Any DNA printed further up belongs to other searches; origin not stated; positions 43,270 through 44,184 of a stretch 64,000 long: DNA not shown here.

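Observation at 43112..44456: Gene-decay zone: remnants of an ABC ATPase, an NHL-repeat protein and a phosphoesterase packed around an intact LysE exporter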

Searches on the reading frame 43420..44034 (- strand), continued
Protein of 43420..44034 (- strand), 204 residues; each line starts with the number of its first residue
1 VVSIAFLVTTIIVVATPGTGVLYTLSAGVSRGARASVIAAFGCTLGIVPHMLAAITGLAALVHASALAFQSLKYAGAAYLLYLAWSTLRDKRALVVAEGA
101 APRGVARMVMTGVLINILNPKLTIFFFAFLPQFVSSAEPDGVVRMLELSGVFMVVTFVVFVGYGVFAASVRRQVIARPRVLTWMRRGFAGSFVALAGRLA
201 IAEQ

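Call 66: find_homologous_proteins(query=L089:3-797:-, max_evalue=1e-20)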
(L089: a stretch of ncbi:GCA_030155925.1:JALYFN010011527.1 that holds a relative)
Query L089:3-797:- (265 aa): 2800 proteins with E <= 1e-20 among 8000 candidates; the best 120 are listed.
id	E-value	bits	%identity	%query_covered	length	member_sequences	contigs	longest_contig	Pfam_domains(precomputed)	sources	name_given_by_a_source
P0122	1.4e-138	479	91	84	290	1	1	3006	PF04185.20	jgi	jgi:hypothetical protein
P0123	6.4e-115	401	70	100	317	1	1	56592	PF04185.20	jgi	jgi:phosphatidylinositol-3-phosphatase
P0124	5.9e-107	375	70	97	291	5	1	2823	PF04185.20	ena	-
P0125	4.9e-105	369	75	77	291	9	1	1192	PF04185.20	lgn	-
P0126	1.0e-104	368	69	97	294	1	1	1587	PF04185.20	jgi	-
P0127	2.8e-104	366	68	94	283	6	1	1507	PF04185.20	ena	-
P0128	5.5e-104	365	76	80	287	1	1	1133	PF04185.20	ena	-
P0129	7.0e-104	365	75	80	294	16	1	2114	PF04185.20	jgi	jgi:phosphatidylinositol-3-phosphatase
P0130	2.2e-103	363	75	80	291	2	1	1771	PF04185.20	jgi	jgi:hypothetical protein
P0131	7.2e-102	358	75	80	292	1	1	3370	PF04185.20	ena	-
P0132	2.0e-101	357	77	75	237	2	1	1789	PF04185.20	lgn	-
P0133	4.5e-99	349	63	100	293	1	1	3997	PF04185.20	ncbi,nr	ncbi:MAG: phosphatidylinositol-3-phosphatase [Chloroflexota bacterium]|nr:phosphatidylinositol-3-pho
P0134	5.3e-96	339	99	55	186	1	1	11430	PF04185.20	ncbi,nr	ncbi:MAG: alkaline phosphatase family protein, partial [Chloroflexota bacterium]|nr:alkaline phospha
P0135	8.2e-82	293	70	69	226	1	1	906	PF04185.20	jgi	-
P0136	1.8e-80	288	66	72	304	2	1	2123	PF04185.20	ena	-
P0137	2.8e-80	288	54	95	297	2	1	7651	PF04185.20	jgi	jgi:hypothetical protein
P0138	3.9e-80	287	56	92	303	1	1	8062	PF04185.20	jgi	jgi:hypothetical protein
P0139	4.2e-80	287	56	92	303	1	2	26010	PF04185.20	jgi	jgi:hypothetical protein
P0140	1.6e-79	285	56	98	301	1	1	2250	PF04185.20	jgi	jgi:phospholipase C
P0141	4.1e-79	284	58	79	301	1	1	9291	PF04185.20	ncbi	-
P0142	5.1e-79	284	55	98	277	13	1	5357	PF04185.20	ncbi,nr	ncbi:MAG: phosphatidylinositol-3-phosphatase, partial [Chloroflexota bacterium]|nr:phosphatidylinosi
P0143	6.4e-79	283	58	91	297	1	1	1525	PF04185.20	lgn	-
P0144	9.2e-79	283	53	91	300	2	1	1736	PF04185.20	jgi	-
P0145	2.3e-78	281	56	93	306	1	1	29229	PF04185.20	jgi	jgi:phosphatidylinositol-3-phosphatase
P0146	2.3e-78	281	53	97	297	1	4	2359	PF04185.20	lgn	-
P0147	5.7e-78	280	53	92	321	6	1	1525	PF04185.20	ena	-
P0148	6.5e-78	280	56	91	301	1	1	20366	PF04185.20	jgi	jgi:hypothetical protein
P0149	9.1e-78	279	55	91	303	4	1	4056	PF04185.20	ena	-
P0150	1.1e-77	279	53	96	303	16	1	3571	PF04185.20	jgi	-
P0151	1.1e-77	279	63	72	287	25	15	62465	PF04185.20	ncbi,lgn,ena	-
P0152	1.1e-77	279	55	92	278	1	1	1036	PF04185.20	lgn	-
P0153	1.3e-77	279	56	92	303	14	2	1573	PF04185.20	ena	-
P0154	1.4e-77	279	60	78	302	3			PF04185.20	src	-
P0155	1.4e-77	279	57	89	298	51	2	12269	PF04185.20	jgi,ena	-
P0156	1.4e-77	279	54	91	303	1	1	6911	PF04185.20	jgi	jgi:hypothetical protein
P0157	2.0e-77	278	57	89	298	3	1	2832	PF04185.20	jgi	-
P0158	2.7e-77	278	54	91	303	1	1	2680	PF04185.20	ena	-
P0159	2.9e-77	278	56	92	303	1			PF04185.20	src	-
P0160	3.2e-77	278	54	96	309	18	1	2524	PF04185.20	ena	-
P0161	4.0e-77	277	57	89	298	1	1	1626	PF04185.20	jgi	-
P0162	4.1e-77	277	54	92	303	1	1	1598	PF04185.20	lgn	-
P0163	4.3e-77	277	57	82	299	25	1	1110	PF04185.20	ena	-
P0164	4.5e-77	277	54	91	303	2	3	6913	PF04185.20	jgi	jgi:hypothetical protein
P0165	4.5e-77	277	55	89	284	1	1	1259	PF04185.20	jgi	jgi:phosphatidylinositol-3-phosphatase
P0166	6.4e-77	277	55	92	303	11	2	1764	PF04185.20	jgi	jgi:phosphatidylinositol-3-phosphatase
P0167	6.6e-77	277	63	71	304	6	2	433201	PF04185.20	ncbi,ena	-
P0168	7.0e-77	277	53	92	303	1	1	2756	PF04185.20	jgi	-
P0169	7.4e-77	276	55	92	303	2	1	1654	PF04185.20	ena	-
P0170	7.6e-77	276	56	91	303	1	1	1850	PF04185.20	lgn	-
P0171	8.5e-77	276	54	92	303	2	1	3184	PF04185.20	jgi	jgi:phosphatidylinositol-3-phosphatase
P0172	8.6e-77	276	55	92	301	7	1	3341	PF04185.20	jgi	jgi:phosphatidylinositol-3-phosphatase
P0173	9.6e-77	276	54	92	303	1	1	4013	PF04185.20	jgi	jgi:phosphatidylinositol-3-phosphatase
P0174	1.1e-76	276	63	71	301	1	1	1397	PF04185.20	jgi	jgi:hypothetical protein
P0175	1.2e-76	276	55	92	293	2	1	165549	PF04185.20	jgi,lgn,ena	-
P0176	1.5e-76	275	53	92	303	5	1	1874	PF04185.20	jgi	jgi:phosphatidylinositol-3-phosphatase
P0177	1.6e-76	275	58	83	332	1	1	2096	PF04185.20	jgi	jgi:hypothetical protein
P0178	1.8e-76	275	63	69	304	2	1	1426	PF04185.20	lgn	-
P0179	1.9e-76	275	50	96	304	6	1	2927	PF04185.20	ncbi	-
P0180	2.4e-76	275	62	69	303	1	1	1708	PF04185.20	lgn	-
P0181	2.4e-76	275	63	69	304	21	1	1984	PF04185.20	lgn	-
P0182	2.4e-76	275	54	91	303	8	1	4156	PF04185.20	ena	-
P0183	2.5e-76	275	56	92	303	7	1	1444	PF04185.20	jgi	-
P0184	2.5e-76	275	53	92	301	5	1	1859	PF04185.20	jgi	-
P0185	2.9e-76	274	55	86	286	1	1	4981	PF04185.20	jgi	jgi:acid phosphatase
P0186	2.9e-76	274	56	91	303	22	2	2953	PF04185.20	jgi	jgi:phosphatidylinositol-3-phosphatase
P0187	3.0e-76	274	54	91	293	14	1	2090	PF04185.20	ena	-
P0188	3.1e-76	274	54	92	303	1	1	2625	PF04185.20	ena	-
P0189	3.5e-76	274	53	96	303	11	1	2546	PF04185.20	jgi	-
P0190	3.8e-76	274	55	86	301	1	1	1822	PF04185.20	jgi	jgi:hypothetical protein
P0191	4.0e-76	274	55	92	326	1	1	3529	PF04185.20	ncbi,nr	ncbi:MAG: alkaline phosphatase family protein [Candidatus Dormibacteraeota bacterium]|nr:alkaline ph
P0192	4.6e-76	274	57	91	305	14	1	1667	PF04185.20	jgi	-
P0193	5.0e-76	274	62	76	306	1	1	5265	PF04185.20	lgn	-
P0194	5.2e-76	274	55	92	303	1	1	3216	PF04185.20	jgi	jgi:hypothetical protein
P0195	5.8e-76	274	63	69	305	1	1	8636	PF04185.20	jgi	jgi:phosphatidylinositol-3-phosphatase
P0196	6.7e-76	273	63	71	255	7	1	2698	PF04185.20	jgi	jgi:phospholipase C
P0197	6.8e-76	273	56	89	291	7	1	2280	PF04185.20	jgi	jgi:hypothetical protein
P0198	7.2e-76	273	55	90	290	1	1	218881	PF04185.20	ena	-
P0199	7.3e-76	273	53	92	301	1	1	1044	PF04185.20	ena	-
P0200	8.0e-76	273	54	92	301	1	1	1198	PF04185.20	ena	-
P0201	8.3e-76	273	53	96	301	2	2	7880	PF04185.20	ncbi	-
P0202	8.7e-76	273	58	80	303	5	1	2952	PF04185.20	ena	-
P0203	9.0e-76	273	58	74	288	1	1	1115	PF04185.20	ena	-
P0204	9.3e-76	273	54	92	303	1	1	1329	PF04185.20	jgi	jgi:phosphatidylinositol-3-phosphatase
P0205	9.8e-76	273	61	72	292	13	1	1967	PF04185.20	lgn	-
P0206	1.0e-75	273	53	91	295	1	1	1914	PF04185.20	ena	-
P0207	1.1e-75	273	54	92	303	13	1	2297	PF04185.20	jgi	-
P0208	1.1e-75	273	59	74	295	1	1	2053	PF04185.20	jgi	jgi:hypothetical protein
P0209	1.1e-75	273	55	91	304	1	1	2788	PF04185.20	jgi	jgi:hypothetical protein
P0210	1.1e-75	273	50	92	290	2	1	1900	PF04185.20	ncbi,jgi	jgi:hypothetical protein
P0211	1.2e-75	273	60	75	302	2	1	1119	PF04185.20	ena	-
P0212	1.2e-75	272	62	75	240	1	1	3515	PF04185.20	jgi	jgi:hypothetical protein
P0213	1.2e-75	272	55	91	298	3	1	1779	PF04185.20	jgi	jgi:acid phosphatase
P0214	1.3e-75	272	55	92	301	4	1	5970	PF04185.20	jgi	jgi:hypothetical protein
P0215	1.4e-75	272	59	74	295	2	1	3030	PF04185.20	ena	-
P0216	1.4e-75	272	55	88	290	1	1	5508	PF04185.20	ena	-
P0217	1.4e-75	272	50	95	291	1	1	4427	PF04185.20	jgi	jgi:phosphatidylinositol-3-phosphatase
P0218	1.5e-75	272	57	92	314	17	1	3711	PF04185.20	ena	-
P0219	1.7e-75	272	61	74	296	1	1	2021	PF04185.20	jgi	jgi:phosphatidylinositol-3-phosphatase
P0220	1.9e-75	272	61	75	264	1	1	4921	PF04185.20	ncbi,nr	ncbi:MAG: hypothetical protein M3R54_07630, partial [Chloroflexota bacterium]|nr:hypothetical protei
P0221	1.9e-75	272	61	75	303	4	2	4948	PF04185.20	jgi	jgi:hypothetical protein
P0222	1.9e-75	272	62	72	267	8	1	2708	PF04185.20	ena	-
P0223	2.0e-75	272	61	80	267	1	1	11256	PF04185.20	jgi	jgi:phosphatidylinositol-3-phosphatase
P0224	2.0e-75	272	54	92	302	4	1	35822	PF04185.20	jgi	jgi:phosphatidylinositol-3-phosphatase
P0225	2.3e-75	272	54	91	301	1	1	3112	PF04185.20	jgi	jgi:phosphatidylinositol-3-phosphatase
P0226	2.5e-75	271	56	83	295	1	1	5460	PF04185.20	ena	-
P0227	2.6e-75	271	54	92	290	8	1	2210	PF04185.20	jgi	jgi:hypothetical protein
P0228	2.7e-75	271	54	92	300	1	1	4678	PF04185.20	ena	-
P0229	2.8e-75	271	52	92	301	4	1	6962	PF04185.20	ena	-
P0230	2.9e-75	271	54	92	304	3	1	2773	PF04185.20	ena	-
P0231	3.0e-75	271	55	94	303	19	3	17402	PF04185.20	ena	-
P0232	3.8e-75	271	51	98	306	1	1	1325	PF04185.20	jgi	jgi:phosphatidylinositol-3-phosphatase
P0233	3.8e-75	271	52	92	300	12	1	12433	PF04185.20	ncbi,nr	ncbi:MAG TPA: alkaline phosphatase family protein [Candidatus Dormibacteraeota bacterium]|nr:alkalin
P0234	3.9e-75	271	54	92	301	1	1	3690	PF04185.20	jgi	jgi:hypothetical protein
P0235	3.9e-75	271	52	92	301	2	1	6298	PF04185.20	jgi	jgi:hypothetical protein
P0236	4.0e-75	271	63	69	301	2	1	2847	PF04185.20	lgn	-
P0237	4.0e-75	271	53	92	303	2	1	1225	PF04185.20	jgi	jgi:phosphatidylinositol-3-phosphatase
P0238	4.1e-75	271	54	91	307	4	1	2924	PF04185.20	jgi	-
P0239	4.1e-75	271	55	86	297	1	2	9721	PF04185.20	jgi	jgi:hypothetical protein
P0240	4.1e-75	271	59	75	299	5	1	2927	PF04185.20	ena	-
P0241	4.4e-75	271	52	92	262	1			PF04185.20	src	-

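Call 69: find_encoding_contigs(protein=P0134, flank=10000, max_places=2)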
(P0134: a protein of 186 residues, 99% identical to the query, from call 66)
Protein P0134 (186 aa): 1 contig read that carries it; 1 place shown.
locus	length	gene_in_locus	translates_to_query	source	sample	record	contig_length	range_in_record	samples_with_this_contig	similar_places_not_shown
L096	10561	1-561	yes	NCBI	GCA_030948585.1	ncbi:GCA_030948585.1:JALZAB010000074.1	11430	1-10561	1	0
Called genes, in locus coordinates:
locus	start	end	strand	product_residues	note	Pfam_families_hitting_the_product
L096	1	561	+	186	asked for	PF04185:Phosphoesterase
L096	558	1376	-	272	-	PF01040:UbiA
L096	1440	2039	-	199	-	-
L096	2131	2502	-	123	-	PF08818:DUF1801 (weak)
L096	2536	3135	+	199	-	-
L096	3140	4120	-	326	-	PF24827:AstE_AspA_cat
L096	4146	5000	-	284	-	PF04228:Zn_peptidase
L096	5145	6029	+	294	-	PF00005:ABC_tran, PF13304:AAA_21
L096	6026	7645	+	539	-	PF12679:ABC2_membrane_2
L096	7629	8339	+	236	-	PF00072:Response_reg, PF00486:Trans_reg_C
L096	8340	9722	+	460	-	PF00672:HAMP, PF00512:HisKA, PF02518:HATPase_c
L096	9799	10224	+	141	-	-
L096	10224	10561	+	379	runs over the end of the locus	-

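Call 71: find_encoding_contigs(protein=P0123, flank=10000, max_places=2)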
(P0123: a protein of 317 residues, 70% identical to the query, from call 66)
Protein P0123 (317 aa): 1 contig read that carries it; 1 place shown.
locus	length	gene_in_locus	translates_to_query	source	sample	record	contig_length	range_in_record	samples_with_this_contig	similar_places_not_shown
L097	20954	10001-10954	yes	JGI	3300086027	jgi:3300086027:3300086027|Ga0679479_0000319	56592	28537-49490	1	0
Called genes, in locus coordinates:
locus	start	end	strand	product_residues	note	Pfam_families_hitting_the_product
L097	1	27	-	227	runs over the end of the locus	-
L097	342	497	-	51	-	-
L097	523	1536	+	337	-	PF07995:GSDH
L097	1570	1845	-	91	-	-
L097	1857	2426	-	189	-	-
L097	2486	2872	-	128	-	PF07883:Cupin_2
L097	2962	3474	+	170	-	-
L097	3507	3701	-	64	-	-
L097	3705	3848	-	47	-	-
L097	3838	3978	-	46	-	-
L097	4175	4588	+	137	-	PF13473:Cupredoxin_1, PF06525:SoxE (weak), PF00127:Copper-bind (weak)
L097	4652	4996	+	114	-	-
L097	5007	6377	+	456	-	PF01590:GAF, PF13185:GAF_2, PF07730:HisKA_3, PF02518:HATPase_c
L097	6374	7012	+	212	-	PF00072:Response_reg, PF08281:Sigma70_r4_2, PF00196:GerE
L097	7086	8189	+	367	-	PF07732:Cu-oxidase_3, PF07731:Cu-oxidase_2, PF00394:Cu-oxidase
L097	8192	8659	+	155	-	PF13798:PCYCGC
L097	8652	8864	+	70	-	-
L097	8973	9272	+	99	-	-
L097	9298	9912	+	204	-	-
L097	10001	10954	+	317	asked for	PF04185:Phosphoesterase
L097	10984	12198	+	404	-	PF09594:GT87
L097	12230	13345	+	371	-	-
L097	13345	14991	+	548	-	PF03098:An_peroxidase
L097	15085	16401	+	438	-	PF01078:Mg_chelatase (faint), PF13191:AAA_16 (faint), PF00004:AAA (faint), PF07728:AAA_5 (faint)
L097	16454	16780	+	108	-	PF10703:MoaF (weak), PF22036:MoaF_like (weak)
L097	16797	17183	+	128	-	-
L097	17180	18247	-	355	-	PF01070:FMN_dh, PF00478:IMPDH (faint), PF01645:Glu_synthase (weak)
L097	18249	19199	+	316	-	PF00892:EamA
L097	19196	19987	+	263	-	PF02900:LigB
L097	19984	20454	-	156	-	PF04075:F420H2_quin_red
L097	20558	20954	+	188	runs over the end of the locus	PF04542:Sigma70_r2, PF08281:Sigma70_r4_2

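Call 73: list_cluster_members(proteins=[P0002, P0134, P0006])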
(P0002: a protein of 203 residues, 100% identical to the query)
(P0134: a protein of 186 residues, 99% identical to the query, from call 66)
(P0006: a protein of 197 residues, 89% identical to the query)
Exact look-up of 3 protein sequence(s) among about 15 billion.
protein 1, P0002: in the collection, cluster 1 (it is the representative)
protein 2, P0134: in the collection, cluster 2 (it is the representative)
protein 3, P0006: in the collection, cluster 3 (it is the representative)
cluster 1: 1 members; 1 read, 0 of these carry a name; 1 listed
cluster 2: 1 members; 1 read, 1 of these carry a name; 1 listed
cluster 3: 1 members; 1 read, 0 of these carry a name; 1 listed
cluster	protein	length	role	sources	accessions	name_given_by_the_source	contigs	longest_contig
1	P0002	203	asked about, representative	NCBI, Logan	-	-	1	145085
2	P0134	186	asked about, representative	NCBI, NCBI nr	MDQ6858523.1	MAG: alkaline phosphatase family protein, partial [Chloroflexota bacterium] | alkaline phosphatase family protein [Chloroflexota bacterium]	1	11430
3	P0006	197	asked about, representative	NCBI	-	-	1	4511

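Call 74: search_protein_families(library=pfam, max_evalue=0.001, proteins=[L089:922-1908:+, P0122])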
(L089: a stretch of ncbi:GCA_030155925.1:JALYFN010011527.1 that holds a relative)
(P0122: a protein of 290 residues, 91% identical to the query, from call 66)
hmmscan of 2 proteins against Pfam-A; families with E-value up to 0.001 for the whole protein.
L089:922-1908:+ (329 aa): 6 families
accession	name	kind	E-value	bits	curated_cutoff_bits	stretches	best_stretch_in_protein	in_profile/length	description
PF01436.27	NHL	-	3e-19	68.5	20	1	175-200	1-26/28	NHL repeat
PF25021.1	TEN_NHL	-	5.8e-17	62.1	27.1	1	221-272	129-178/357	Teneurin NHL domain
PF22701.2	Mala_s_1-like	-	1e-07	32.3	27.5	0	176-274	40-129/195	Mal s 1 allergenic protein-like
PF08450.18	SGL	-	1.5e-06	28.5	26.3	0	169-211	177-218/246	SMP-30/Gluconolactonase/LRE-like region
PF24684.1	Vgb_lyase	-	1.5e-06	27.7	50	0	238-267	101-130/290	Virginiamycin B lyase family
PF21959.2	DUF6923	-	1.5e-05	25.3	27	0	98-221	61-176/234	Repeat of unknown function (DUF6923)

P0122 (290 aa): 1 family
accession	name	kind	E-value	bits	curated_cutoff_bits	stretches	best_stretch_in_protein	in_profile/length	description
PF04185.19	Phosphoesterase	-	2.2e-20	73.6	23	1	72-274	112-356/356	Phosphoesterase family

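Call 75: search_protein_families(library=ncbifam, max_evalue=0.001, proteins=[P0122])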
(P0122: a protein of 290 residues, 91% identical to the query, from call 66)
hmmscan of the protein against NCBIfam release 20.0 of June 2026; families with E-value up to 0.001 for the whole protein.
P0122 (290 aa): 0 families
